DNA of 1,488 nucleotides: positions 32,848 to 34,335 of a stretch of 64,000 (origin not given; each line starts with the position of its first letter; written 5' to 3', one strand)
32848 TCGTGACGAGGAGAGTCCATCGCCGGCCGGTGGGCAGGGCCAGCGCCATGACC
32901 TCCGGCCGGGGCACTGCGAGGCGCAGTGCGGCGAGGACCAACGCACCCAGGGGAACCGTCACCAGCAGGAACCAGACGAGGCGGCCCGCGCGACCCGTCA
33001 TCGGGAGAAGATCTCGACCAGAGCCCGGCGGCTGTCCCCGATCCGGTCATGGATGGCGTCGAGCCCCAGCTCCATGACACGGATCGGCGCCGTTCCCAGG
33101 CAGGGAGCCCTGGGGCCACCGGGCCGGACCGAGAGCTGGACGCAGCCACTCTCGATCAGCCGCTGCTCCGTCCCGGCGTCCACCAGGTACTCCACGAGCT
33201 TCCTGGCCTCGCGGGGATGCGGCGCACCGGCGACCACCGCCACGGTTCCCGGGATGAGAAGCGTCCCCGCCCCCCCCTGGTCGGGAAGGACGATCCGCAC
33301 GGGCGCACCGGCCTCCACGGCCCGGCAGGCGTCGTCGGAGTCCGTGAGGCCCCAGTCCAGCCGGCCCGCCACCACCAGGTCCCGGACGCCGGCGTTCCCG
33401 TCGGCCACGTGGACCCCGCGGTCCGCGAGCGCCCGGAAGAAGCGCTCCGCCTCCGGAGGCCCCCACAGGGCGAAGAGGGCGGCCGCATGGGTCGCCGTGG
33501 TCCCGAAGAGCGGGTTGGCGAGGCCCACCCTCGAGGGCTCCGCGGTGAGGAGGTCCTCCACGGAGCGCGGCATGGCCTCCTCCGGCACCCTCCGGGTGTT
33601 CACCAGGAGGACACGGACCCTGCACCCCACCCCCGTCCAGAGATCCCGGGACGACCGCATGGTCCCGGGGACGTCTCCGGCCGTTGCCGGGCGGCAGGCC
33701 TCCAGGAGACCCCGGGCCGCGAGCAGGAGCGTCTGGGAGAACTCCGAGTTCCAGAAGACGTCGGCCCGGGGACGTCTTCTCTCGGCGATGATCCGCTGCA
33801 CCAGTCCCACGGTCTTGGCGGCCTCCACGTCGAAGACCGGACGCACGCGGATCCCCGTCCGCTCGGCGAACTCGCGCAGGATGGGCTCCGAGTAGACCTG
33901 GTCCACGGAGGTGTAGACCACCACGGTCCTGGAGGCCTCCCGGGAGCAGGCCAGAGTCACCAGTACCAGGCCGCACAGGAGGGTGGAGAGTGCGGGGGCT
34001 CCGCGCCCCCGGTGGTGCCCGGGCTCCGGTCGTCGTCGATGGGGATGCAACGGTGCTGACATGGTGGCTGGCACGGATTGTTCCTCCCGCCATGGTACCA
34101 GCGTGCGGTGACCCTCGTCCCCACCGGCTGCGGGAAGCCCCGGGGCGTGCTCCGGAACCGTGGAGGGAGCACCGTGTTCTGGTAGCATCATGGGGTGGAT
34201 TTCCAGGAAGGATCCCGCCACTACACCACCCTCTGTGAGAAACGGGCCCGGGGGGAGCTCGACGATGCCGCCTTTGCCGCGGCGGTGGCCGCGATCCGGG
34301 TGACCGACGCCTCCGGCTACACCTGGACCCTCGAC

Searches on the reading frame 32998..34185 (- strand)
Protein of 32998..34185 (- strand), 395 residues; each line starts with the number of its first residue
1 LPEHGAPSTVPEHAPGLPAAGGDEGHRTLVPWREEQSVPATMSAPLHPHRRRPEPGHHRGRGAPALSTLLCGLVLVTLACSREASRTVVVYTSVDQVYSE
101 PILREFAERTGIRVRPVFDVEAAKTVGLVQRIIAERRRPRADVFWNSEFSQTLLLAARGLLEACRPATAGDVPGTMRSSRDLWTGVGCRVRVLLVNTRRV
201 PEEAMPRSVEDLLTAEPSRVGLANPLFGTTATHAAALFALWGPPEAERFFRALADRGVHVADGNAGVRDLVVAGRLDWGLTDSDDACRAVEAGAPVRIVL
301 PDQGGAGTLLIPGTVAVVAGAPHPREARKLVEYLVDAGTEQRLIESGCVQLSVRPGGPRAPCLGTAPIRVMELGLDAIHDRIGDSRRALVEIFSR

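Call 11: search_protein_families(library=pfam, proteins=[window:32998-34185:-], max_evalue=0.001)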
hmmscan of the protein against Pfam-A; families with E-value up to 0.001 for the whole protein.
window:32998-34185:- (395 aa): 4 families
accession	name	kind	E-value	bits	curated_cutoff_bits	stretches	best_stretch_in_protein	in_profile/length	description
PF13531.11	SBP_bac_11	-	1.3e-14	55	25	1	87-344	2-222/227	Bacterial extracellular solute-binding protein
PF13343.11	SBP_bac_6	-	9.5e-12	45.3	24.6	1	157-341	26-209/245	Bacterial extracellular solute-binding protein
PF13416.11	SBP_bac_8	-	4.1e-08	33.8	27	1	104-339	4-248/279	Bacterial extracellular solute-binding protein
PF01547.30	SBP_bac_1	-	0.00028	21.4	26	1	97-338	9-304/307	Bacterial extracellular solute-binding protein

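Call 25: search_protein_families(library=ncbifam, proteins=[window:32998-34185:-], max_evalue=0.001)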
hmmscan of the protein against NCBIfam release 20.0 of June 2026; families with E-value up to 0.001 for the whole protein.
window:32998-34185:- (395 aa): 3 families
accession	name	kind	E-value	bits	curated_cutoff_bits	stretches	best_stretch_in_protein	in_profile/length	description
NF011620.1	PRK15046.1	equivalog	1.3e-16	60.3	310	1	68-344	7-282/334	2-aminoethylphosphonate ABC transporter substrate-binding protein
TIGR03261.1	phnS2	equivalog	1.6e-13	50.5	392.75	1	74-338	10-274/334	putative 2-aminoethylphosphonate ABC transporter substrate-binding protein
TIGR03227.1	PhnS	equivalog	1.5e-10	40.5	395.3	1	76-343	25-292/360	2-aminoethylphosphonate ABC transporter substrate-binding protein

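Call 93: search_solved_structures(query=window:32998-34062:-, max_evalue=0.001)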
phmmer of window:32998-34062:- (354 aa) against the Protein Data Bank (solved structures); distinct sequences matched with E-value up to 0.001: 31.
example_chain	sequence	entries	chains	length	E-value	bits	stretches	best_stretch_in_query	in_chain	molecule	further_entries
6iwf_A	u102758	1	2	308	4.3e-16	62.4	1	56-322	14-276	Ferric iron-binding protein HitA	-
6ivy_A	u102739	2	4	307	4.4e-16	62.3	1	56-322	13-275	Periplasmic Ferric iron-binding Protein HitA | Ferric iron-binding periplasmic protein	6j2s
3wae_A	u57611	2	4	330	2.3e-15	60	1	42-301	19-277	IRON ABC TRANSPORTER, PERIPLASMIC IRON-BINDING PROTEIN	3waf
4elo_A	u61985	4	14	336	2.4e-15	59.9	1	42-301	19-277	Iron ABC transporter, periplasmic iron-binding protein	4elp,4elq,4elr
7w3w_A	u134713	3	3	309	2.1e-14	56.9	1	47-323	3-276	Iron-utilization periplasmic protein | Ferric iron ABC transporter iron-binding protein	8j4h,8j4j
6g7n_A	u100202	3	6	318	1.9e-12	50.4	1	58-321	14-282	Extracellular solute-binding protein, family 1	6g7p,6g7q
7li0_A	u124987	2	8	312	7.5e-10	41.8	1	47-302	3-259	Fe(3+) ABC transporter substrate-binding protein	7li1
1xvx_A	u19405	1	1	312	8.7e-10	41.6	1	48-301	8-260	YfuA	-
8k7n_A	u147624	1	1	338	1e-09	41.4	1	29-240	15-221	Ferric iron ABC transporter, iron-binding protein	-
1r1n_A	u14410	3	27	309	1.3e-09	41.1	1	48-296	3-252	Ferric-iron Binding Protein | periplasmic iron-binding protein | FbpA protein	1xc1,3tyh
1o7t_A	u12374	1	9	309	1.7e-09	40.7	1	48-296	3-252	IRON BINDING PROTEIN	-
1d9y_A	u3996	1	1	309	1.7e-09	40.7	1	48-296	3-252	PROTEIN (PERIPLASMIC IRON-BINDING PROTEIN)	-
1y9u_A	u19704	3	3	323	1.9e-09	40.5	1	45-316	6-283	putative iron binding protein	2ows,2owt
4r72_A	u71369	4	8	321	3.6e-09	39.6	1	47-298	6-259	ABC-type Fe3+ transport system, periplasmic component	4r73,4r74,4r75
8x1a_B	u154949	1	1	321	1.9e-08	37.3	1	47-299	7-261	Iron(III) ABC transporter, periplasmic iron-compound-binding protein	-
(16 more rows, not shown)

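Call 95: search_solved_structures(query=window:32998-34062:-, max_evalue=1e-14, show_alignments=3)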
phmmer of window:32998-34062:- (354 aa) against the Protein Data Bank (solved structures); distinct sequences matched with E-value up to 1e-14: 4.
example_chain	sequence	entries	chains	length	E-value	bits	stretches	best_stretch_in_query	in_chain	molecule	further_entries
6iwf_A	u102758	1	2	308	4.3e-16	62.4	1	56-322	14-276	Ferric iron-binding protein HitA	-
6ivy_A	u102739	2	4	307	4.4e-16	62.3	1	56-322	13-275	Periplasmic Ferric iron-binding Protein HitA | Ferric iron-binding periplasmic protein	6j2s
3wae_A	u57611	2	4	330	2.3e-15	60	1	42-301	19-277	IRON ABC TRANSPORTER, PERIPLASMIC IRON-BINDING PROTEIN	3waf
4elo_A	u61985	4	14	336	2.4e-15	59.9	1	42-301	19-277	Iron ABC transporter, periplasmic iron-binding protein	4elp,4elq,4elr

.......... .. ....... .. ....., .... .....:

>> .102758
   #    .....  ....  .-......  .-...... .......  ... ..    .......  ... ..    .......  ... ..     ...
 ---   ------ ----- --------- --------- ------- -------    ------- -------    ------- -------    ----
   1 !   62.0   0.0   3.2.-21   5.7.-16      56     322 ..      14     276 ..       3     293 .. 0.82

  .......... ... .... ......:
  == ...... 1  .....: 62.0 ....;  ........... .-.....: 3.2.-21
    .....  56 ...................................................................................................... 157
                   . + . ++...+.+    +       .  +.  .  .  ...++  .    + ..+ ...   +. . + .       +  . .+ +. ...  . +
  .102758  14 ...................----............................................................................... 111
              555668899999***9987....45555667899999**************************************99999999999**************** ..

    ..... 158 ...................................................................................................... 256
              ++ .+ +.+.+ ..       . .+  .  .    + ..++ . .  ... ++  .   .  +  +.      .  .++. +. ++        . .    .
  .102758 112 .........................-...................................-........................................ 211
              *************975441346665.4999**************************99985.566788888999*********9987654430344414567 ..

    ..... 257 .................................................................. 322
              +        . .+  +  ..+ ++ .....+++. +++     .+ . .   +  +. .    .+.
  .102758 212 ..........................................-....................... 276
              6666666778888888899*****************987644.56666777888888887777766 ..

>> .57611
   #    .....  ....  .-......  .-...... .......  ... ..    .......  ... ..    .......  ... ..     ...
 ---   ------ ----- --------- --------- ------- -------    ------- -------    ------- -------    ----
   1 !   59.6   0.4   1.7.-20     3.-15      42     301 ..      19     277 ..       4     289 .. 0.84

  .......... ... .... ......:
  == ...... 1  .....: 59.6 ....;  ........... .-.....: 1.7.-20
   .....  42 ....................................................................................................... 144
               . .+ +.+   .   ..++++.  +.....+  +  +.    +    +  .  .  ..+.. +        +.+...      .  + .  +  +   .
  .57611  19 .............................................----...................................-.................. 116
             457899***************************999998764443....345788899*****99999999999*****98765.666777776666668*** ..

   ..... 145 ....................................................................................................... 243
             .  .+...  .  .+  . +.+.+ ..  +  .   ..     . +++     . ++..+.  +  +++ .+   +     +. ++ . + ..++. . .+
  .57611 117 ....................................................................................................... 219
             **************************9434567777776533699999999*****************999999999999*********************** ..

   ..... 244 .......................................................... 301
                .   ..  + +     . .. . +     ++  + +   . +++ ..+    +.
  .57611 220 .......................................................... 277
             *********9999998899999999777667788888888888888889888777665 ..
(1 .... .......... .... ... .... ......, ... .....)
